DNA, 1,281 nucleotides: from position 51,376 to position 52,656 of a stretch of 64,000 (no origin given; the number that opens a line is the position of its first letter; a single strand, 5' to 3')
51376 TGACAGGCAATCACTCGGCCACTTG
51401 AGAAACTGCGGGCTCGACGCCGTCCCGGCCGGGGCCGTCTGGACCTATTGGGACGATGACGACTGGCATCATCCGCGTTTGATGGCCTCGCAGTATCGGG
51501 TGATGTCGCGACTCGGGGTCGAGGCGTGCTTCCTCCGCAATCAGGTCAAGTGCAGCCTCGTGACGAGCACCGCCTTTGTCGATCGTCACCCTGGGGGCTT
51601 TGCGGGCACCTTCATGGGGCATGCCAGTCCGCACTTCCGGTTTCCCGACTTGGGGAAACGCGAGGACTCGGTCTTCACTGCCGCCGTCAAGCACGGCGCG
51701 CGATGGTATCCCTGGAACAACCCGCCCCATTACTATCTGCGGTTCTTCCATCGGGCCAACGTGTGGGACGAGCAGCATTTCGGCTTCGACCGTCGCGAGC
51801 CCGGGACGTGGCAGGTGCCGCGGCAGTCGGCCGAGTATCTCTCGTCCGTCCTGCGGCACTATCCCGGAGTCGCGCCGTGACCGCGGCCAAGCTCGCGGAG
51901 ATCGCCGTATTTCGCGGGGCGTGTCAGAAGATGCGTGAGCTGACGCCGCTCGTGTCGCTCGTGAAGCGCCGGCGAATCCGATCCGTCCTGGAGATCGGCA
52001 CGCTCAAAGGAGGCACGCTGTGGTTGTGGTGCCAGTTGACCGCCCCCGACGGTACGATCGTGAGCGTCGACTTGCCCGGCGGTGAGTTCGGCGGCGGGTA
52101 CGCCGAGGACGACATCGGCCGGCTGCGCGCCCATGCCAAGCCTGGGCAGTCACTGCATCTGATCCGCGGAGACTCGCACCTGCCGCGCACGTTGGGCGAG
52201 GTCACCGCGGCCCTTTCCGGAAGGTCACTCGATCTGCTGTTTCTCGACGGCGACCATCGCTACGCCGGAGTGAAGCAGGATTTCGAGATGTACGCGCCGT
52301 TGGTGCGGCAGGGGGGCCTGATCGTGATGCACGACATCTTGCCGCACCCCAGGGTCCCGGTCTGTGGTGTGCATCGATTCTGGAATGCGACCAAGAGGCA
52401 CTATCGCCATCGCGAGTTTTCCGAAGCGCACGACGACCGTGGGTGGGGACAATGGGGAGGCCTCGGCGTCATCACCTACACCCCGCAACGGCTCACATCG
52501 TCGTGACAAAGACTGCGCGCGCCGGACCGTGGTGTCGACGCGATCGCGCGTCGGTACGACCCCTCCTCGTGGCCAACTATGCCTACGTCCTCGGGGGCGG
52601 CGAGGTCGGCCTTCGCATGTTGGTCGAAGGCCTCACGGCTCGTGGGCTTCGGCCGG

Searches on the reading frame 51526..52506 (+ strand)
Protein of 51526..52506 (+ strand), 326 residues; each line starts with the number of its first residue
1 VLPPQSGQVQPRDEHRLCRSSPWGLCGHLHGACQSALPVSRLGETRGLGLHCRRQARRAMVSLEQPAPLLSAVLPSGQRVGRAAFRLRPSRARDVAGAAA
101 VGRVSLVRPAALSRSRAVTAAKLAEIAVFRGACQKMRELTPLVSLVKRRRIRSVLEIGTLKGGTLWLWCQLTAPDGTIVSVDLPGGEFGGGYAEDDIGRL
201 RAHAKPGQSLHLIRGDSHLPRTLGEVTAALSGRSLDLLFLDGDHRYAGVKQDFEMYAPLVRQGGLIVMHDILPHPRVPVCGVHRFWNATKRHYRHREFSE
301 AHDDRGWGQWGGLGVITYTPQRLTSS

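Call 5: search_protein_families(library=pfam, proteins=[window:51526-52506:+], max_evalue=0.01)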
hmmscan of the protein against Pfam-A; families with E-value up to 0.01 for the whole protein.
window:51526-52506:+ (326 aa): 3 families
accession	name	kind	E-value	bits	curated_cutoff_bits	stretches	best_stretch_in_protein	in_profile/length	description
PF13578.12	Methyltransf_24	-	2.5e-16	60.9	26.3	1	155-271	1-105/105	Methyltransferase domain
PF04989.18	RMNT_CmcI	-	5e-06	26.8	23.2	1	154-271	36-148/206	Rhamnosyl O-methyltransferase/CmcI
PF01596.23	Methyltransf_3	-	6.3e-05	22.8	22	1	143-274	37-158/204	O-methyltransferase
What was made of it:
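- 51877..52506 (+): Methyltransf_24 / RMNT_CmcI-like methyltransferase (209 aa as called on public contigs). Predicted sugar O-methyltransferase. GTGA overlap with GT2b. Pfam Methyltransf_24 60.9 bits; RMNT_CmcI 26.8 bits (call 5).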

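Call 6: search_protein_families(library=ncbifam, proteins=[window:51526-52506:+], max_evalue=0.01)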
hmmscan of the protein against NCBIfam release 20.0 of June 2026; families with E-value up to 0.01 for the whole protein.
window:51526-52506:+ (326 aa): 0 families
